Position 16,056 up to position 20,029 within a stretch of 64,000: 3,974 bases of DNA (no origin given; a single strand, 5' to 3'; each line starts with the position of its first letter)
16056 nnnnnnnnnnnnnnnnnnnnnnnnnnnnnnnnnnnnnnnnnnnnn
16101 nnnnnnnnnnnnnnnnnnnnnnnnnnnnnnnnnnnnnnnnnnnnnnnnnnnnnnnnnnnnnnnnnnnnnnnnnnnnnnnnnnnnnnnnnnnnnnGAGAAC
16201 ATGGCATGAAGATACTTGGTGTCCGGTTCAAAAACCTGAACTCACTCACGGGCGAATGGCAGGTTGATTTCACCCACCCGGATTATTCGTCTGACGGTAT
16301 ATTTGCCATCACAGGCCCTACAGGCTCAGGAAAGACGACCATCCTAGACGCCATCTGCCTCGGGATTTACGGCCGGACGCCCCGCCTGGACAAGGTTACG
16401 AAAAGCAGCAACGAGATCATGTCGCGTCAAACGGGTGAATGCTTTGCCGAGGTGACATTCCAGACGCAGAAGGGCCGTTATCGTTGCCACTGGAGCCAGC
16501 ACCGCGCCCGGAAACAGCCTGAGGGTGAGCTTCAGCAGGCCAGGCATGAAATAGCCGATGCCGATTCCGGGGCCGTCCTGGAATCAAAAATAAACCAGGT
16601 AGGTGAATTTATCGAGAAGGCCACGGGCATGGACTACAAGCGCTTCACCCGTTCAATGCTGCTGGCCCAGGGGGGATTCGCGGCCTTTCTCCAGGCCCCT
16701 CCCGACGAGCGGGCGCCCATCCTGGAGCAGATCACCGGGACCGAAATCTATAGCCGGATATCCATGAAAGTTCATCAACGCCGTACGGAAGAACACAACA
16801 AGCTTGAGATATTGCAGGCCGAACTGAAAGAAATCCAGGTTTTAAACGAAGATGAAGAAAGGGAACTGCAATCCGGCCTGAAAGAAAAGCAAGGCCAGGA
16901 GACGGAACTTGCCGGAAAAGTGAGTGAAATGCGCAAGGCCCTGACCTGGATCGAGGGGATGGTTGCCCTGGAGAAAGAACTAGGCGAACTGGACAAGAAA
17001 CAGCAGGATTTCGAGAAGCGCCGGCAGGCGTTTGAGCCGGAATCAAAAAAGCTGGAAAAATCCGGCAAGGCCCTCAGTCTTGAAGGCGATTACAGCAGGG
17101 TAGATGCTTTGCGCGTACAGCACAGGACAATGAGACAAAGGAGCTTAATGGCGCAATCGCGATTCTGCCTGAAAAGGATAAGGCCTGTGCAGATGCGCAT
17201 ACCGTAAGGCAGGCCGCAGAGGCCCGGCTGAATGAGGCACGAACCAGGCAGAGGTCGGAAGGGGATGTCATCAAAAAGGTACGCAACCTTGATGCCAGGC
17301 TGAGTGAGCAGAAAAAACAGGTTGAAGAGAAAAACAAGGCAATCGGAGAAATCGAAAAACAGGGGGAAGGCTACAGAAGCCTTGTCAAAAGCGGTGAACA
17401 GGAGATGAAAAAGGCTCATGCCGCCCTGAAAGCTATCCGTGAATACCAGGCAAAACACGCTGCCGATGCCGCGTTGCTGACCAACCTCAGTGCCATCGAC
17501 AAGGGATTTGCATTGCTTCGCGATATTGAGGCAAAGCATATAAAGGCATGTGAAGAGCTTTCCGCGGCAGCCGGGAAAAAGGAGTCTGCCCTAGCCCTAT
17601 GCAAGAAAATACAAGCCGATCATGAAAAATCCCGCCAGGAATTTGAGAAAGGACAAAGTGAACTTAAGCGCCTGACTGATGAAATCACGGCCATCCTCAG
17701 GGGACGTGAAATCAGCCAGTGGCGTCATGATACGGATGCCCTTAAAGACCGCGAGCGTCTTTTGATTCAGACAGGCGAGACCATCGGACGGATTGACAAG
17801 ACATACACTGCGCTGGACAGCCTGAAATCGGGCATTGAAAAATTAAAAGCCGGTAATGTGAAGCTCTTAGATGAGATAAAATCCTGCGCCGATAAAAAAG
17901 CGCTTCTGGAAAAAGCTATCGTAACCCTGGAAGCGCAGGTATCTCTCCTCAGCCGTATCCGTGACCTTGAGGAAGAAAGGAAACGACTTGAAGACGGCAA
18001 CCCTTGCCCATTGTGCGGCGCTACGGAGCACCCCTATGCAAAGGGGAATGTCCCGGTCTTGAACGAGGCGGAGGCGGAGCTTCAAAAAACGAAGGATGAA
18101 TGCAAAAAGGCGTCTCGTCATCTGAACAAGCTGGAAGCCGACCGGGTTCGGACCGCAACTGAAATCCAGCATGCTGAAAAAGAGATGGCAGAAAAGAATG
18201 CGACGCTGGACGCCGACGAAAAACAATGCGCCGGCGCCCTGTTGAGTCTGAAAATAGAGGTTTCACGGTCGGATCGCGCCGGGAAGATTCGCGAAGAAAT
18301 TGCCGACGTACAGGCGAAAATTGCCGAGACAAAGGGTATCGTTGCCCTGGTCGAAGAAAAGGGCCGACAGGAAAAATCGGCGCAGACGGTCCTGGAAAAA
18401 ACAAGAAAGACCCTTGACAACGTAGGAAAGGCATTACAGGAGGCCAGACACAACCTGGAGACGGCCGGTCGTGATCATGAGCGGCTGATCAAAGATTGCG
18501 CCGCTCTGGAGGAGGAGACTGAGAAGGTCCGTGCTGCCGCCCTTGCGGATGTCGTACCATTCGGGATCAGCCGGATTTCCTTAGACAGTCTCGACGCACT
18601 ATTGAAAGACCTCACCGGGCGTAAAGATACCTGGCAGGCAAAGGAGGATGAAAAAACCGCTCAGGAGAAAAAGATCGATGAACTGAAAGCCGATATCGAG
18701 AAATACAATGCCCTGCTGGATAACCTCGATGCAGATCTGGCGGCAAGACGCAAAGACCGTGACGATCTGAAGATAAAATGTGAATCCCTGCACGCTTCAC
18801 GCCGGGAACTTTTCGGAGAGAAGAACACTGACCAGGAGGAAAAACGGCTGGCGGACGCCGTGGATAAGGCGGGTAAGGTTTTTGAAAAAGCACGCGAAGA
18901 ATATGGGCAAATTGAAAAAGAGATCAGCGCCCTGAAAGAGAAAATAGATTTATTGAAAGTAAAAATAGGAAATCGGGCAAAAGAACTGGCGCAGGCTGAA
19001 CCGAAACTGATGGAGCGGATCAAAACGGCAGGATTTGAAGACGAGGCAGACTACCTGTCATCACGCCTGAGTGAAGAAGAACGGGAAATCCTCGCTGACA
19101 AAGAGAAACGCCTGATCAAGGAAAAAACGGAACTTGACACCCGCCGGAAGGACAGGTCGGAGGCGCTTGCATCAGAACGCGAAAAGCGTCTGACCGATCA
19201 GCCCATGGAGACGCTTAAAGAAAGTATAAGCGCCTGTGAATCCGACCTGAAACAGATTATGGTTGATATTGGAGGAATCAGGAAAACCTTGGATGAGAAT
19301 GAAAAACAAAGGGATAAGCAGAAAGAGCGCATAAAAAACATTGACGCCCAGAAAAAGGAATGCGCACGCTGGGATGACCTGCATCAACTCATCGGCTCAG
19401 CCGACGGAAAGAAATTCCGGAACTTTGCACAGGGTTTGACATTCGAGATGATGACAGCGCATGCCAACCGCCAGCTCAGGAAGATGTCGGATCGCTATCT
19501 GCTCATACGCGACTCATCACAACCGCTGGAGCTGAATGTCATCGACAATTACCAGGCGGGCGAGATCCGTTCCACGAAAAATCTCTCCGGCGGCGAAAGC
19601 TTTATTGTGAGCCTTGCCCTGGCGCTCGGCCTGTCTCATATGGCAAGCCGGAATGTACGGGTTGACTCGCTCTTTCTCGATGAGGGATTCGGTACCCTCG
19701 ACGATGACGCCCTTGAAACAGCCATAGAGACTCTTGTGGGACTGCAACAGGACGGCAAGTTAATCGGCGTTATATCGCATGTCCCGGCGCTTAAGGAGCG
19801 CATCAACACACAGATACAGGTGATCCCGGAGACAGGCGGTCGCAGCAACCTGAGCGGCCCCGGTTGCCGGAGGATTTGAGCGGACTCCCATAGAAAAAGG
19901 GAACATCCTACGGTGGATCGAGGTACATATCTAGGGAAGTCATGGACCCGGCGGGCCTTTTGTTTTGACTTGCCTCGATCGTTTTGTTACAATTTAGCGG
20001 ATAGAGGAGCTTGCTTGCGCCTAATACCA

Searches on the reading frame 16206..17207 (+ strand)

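Call 12: search_protein_families(library=ncbifam, max_evalue=1e-10, proteins=[window:16206-17207:+])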
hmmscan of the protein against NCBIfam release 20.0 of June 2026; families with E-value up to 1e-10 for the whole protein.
window:16206-17207:+ (333 aa): 5 families
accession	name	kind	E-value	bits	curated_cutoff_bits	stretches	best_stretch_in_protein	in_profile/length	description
NF007600.2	PRK10246.1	equivalog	8e-95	318.8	750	1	1-320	1-320/1047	exonuclease subunit SbcC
TIGR00618.1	sbcc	subfamily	1.7e-64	218.3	478.5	1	1-296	1-300/1043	exonuclease subunit SbcC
NF041752.4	sbcc_Bac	equivalog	9.4e-22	76.8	1420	1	1-313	1-311/1130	exonuclease subunit SbcC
NF003034.1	PRK03918.1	equivalog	9e-16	57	700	1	29-289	22-270/878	DNA double-strand break repair ATPase Rad50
NF041751.2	sbcc_Staph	equivalog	1.3e-14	53.2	920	1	19-290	18-283/1007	exonuclease subunit SbcC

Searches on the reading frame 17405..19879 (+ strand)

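Call 12: search_protein_families(library=ncbifam, max_evalue=1e-10, proteins=[window:17405-19879:+])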
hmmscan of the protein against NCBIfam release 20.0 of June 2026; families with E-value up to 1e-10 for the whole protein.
window:17405-19879:+ (824 aa): 4 families
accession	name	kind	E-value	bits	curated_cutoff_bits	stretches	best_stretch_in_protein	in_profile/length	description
NF007600.2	PRK10246.1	equivalog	5e-76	256.5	750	1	496-806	715-1029/1047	exonuclease subunit SbcC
TIGR00618.1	sbcc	subfamily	4.2e-44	150.8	478.5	1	495-806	716-1033/1043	exonuclease subunit SbcC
NF041751.2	sbcc_Staph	equivalog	1.3e-38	132.7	920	1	399-806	584-995/1007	exonuclease subunit SbcC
NF041752.4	sbcc_Bac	equivalog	1.2e-20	73.1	1420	1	249-812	553-1120/1130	exonuclease subunit SbcC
